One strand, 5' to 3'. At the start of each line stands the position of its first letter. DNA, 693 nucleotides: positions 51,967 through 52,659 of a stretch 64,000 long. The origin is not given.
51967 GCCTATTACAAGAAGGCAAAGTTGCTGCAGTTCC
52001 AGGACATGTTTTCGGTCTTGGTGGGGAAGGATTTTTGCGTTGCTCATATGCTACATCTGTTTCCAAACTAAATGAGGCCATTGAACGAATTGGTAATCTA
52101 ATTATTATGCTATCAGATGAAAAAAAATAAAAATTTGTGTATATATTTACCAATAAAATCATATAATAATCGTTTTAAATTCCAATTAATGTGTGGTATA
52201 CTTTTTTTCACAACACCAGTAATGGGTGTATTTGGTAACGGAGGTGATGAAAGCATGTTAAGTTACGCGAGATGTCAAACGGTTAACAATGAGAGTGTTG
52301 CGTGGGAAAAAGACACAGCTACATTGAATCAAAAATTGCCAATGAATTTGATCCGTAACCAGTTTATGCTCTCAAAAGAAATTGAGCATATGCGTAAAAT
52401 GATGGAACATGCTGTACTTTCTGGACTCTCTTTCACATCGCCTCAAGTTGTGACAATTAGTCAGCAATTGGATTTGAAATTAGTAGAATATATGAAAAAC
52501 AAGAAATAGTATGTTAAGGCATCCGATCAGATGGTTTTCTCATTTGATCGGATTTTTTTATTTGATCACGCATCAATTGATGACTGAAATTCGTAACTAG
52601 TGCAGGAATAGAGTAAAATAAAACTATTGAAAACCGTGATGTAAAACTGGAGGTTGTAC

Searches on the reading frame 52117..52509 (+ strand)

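Call 70: search_protein_families(library=pfam, proteins=[window:52117-52509:+], max_evalue=0.001)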
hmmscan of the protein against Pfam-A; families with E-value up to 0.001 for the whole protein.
window:52117-52509:+ (130 aa): 1 family
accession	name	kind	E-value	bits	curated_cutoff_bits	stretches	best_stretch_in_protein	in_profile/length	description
PF09388.15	SpoOE-like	-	7e-13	48.8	23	1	85-127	1-42/42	Spo0E like sporulation regulatory protein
